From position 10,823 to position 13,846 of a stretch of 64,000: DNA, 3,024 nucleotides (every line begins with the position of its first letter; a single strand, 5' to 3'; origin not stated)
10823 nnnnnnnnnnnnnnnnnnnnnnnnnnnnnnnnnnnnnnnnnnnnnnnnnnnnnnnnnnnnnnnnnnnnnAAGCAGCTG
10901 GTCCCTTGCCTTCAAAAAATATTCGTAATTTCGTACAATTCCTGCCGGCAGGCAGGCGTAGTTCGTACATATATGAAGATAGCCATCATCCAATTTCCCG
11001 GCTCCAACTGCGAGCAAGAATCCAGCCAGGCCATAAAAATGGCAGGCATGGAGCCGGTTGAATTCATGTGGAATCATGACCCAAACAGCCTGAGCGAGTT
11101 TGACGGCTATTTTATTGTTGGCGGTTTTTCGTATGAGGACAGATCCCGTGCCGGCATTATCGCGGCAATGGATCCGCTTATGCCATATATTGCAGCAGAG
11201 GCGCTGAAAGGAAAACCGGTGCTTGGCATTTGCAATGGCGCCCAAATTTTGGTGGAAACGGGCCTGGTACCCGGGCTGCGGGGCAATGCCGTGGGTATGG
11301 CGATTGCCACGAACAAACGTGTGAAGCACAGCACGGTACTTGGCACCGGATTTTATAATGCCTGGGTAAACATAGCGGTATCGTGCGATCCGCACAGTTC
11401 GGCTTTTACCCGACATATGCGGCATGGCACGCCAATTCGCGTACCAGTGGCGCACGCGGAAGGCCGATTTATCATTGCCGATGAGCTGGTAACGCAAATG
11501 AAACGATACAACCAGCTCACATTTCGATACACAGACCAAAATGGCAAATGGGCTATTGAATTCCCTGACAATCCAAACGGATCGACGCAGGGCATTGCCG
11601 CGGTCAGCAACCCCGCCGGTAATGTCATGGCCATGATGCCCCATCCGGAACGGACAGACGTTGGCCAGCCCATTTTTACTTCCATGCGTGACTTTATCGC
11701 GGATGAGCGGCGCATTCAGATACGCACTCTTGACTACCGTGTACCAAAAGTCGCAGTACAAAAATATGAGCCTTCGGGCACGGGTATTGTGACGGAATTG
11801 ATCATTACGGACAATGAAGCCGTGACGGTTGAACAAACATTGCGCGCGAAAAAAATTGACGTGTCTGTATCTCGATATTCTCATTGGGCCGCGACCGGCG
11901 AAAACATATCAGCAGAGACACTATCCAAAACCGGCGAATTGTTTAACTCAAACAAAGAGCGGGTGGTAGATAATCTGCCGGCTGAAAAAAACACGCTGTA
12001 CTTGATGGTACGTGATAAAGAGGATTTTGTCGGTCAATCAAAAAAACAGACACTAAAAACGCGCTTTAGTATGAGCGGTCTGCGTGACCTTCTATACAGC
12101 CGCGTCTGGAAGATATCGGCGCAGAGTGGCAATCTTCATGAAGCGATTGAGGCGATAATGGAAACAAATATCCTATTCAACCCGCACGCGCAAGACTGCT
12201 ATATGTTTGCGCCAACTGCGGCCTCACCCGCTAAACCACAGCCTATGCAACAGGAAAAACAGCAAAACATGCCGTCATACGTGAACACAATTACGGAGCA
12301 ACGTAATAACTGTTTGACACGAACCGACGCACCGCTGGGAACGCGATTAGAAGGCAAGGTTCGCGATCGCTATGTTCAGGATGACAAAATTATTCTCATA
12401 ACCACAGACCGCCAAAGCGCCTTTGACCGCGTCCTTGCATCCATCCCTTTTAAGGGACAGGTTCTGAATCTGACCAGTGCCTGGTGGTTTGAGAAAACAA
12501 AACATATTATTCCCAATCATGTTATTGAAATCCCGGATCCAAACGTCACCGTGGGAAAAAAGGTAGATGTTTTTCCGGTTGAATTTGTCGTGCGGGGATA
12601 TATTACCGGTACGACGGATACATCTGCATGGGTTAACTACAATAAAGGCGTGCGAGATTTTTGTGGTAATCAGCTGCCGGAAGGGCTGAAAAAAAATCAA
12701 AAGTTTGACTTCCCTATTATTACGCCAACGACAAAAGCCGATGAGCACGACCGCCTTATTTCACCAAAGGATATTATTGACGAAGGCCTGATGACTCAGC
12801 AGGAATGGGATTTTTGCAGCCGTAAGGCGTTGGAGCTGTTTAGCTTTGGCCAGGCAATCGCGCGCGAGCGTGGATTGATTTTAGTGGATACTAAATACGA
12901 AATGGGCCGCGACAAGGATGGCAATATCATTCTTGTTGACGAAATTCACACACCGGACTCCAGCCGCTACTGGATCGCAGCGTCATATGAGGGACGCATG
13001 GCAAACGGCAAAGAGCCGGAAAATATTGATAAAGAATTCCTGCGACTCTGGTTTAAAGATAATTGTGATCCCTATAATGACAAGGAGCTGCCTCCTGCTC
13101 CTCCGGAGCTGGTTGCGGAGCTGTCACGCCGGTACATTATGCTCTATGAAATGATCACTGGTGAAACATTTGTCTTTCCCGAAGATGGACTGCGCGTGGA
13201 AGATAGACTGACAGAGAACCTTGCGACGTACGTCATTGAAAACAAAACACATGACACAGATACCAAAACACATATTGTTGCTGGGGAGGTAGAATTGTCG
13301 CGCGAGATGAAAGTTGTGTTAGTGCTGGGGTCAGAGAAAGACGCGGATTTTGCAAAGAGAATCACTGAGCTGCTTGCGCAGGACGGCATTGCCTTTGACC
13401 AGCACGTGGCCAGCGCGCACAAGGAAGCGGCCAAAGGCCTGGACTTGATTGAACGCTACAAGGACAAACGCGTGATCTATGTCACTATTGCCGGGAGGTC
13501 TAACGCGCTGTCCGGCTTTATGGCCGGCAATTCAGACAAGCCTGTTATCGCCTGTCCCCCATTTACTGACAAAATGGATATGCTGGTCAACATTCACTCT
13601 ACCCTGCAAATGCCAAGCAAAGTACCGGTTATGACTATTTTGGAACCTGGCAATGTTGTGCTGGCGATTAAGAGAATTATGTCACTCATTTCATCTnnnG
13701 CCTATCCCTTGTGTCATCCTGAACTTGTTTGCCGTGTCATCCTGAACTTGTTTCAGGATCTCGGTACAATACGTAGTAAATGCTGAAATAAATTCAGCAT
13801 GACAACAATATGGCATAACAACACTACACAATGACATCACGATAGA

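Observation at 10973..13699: Single 908-aa polypeptide fusing PurQ, PurS-like, PurC and PurE modules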

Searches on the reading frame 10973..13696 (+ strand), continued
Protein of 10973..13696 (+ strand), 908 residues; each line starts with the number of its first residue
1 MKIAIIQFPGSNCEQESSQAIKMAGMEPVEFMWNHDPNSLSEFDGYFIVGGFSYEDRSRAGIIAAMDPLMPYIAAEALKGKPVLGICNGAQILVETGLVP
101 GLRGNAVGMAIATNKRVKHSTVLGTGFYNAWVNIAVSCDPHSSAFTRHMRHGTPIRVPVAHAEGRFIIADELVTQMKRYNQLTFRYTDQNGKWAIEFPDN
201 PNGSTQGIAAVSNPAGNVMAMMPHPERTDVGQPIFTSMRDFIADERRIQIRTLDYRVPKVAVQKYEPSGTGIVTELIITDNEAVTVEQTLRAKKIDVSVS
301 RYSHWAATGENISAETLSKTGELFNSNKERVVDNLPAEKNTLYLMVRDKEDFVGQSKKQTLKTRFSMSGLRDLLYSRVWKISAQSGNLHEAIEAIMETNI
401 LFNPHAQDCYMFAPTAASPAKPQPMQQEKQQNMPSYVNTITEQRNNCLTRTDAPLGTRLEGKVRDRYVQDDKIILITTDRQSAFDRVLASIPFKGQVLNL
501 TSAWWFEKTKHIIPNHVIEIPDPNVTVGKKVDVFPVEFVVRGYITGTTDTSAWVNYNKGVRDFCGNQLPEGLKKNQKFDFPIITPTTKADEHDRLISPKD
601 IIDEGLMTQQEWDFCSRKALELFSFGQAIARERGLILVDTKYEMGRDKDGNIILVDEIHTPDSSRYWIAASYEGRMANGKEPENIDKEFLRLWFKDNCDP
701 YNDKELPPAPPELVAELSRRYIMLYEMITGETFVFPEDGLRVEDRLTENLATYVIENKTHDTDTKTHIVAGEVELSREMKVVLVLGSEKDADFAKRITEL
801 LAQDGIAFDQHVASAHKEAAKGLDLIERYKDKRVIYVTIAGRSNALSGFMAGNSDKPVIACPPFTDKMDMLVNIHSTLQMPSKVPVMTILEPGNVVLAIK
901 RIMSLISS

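Call 59: predict_structure(alignment_id=A3)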
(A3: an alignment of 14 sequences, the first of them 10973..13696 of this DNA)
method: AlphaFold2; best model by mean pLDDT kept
length: 908 residues; sequences in the alignment: 14
mean_pLDDT: 80.2   pTM: 0.49
mean pLDDT of the five models: 80.2, 79.2, 78.6, 77.6, 77.5
residues with pLDDT >= 90: 225; 70-90: 513; 50-70: 119; < 50: 51
segments of 3 or more residues with pLDDT < 50: 53-56, 416-434, 756-777
pLDDT, mean of each block of 10 residues (from residue 1): 82 74 94 82 90 54 84 90 91 91 89 80 68 91 91 86 80 92 93 88 89 94 90 95 78 84 80 84 83 88 90 83 81 77 88 85 85 91 84 83 86 55 35 62 80 80 81 85 59 86 89 91 90 87 66 70 70 79 76 71 89 93 91 88 89 79 75 77 67 66 66 81 88 80 85 56 28 45 90 90 88 80 85 88 73 88 75 60 75 89 72
secondary structure, 60 per line:
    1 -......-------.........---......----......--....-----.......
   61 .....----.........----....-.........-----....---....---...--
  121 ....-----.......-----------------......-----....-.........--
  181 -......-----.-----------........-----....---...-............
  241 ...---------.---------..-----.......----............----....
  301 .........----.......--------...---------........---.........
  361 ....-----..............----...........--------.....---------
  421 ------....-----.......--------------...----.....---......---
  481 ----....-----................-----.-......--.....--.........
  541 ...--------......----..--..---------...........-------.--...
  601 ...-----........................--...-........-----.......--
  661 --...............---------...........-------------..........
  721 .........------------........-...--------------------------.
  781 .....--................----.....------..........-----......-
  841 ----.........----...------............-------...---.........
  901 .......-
elements in order (helices of 4 or more, strands of 3 or more residues): E2-7 H15-23 E27-32 H37-42 E45-48 H54-65 H70-78 E83-86 H88-96 E109-112 E116-118 E121-124 E130-136 E154-159 E165-168 H170-178 E182-187 E208-212 E218-221 H229-243 E270-276 H281-292 E297-309 H314-320 E329-331 E341-348 H352-364 E370-383 H388-398 E407-411 H427-430 H436-442 E457-459 E464-468 E472-477 H485-488 H494-509 E517-522 E525-529 E532-543 H552-557 E577-587 H598-603 H609-632 E635-637 E639-646 E652-658 E666-668 H669-677 H687-697 H711-729 H742-749 E780-785 H788-803 E808-812 H819-828 E834-839 H845-853 E858-860 H867-878 E886-888 H892-907

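Call 70: fold_search(model_id=the predicted structure, library=pdb)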
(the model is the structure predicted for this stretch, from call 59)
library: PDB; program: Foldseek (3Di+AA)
matches with E <= 10: 1150; with E <= 0.001: 174
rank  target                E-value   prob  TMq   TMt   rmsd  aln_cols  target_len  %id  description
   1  6yb8_A                1.1e-23  1.00  0.24  0.49  23.3       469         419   22  Human octameric PAICS in complex with CAIR and SAICAR (released 2020-07-08)
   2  1obg                  4.2e-23  1.00  0.28  0.81   2.9       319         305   34  SAICAR-synthase complexed with ATP (released 2003-03-06)
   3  2cnu                  8.2e-23  1.00  0.28  0.81   2.9       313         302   34  Atomic resolution structure of SAICAR-synthase from Saccharomyces cerevisiae complexed with aspartic acid (released 2006-06-07)
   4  6yvq                  9.7e-23  1.00  0.28  0.82   2.7       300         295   36  Crystal structure of SAICAR Synthetase (PurC) from Mycobacterium abscessus in apo form (released 2021-05-12)
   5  1obd                  1.7e-22  1.00  0.28  0.80   2.8       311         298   34  SAICAR-synthase complexed with ATP (released 2003-03-06)
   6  3r9r                  1.8e-22  1.00  0.28  0.82   2.7       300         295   35  Structure of a Phosphoribosylaminoimidazole-succinocarboxamide synthase from Mycobacterium abscessus ATCC 19977 / DSM 44 (released 2011-04-20)
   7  6yyb                  1.9e-22  1.00  0.28  0.82   2.7       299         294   34  Crystal structure of SAICAR Synthetase (PurC) from Mycobacterium abscessus in complex with inhibitor (released 2021-05-12)
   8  6yya                  3.3e-22  1.00  0.28  0.82   2.7       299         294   34  Crystal structure of SAICAR Synthetase (PurC) from Mycobacterium abscessus in complex with inhibitor (released 2021-05-12)
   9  2cnq                  4.1e-22  1.00  0.28  0.78   3.2       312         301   35  Atomic resolution structure of SAICAR-synthase from Saccharomyces cerevisiae complexed with ADP, AICAR, succinate (released 2006-06-08)
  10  6yx3                  6.1e-22  1.00  0.28  0.82   2.6       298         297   34  Crystal structure of SAICAR Synthetase (PurC) from Mycobacterium abscessus in complex with ATP (released 2021-05-12)
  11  2cnv                  1.4e-21  1.00  0.28  0.81   2.7       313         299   34  SAICAR-synthase from Saccharomyces cerevisiae complexed SAICAR (released 2006-06-08)
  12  4ja0_C                2.3e-21  1.00  0.23  0.49  23.2       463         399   22  Crystal structure of the invertebrate bi-functional purine biosynthesis enzyme PAICS at 2.8 A resolution (released 2013-02-27)
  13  4ja0_B                2.9e-21  1.00  0.23  0.50  23.1       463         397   22  Crystal structure of the invertebrate bi-functional purine biosynthesis enzyme PAICS at 2.8 A resolution (released 2013-02-27)
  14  1a48                  6.7e-21  1.00  0.28  0.80   3.0       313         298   33  SAICAR SYNTHASE (released 1999-03-30)
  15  4ja0_A                2.7e-20  1.00  0.23  0.50  23.2       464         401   23  Crystal structure of the invertebrate bi-functional purine biosynthesis enzyme PAICS at 2.8 A resolution (released 2013-02-27)
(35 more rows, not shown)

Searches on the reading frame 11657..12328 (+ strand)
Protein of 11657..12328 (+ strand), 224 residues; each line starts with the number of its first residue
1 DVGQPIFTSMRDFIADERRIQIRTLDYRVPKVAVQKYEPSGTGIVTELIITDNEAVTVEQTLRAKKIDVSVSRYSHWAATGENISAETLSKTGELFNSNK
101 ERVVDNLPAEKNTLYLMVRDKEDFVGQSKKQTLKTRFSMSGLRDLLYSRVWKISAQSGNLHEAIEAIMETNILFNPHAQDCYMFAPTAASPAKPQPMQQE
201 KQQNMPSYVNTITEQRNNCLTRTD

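Call 5: search_protein_families(library=pfam, proteins=[window:11657-12328:+], max_evalue=10)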
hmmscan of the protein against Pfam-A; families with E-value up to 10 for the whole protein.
seq(224 aa): 0 families
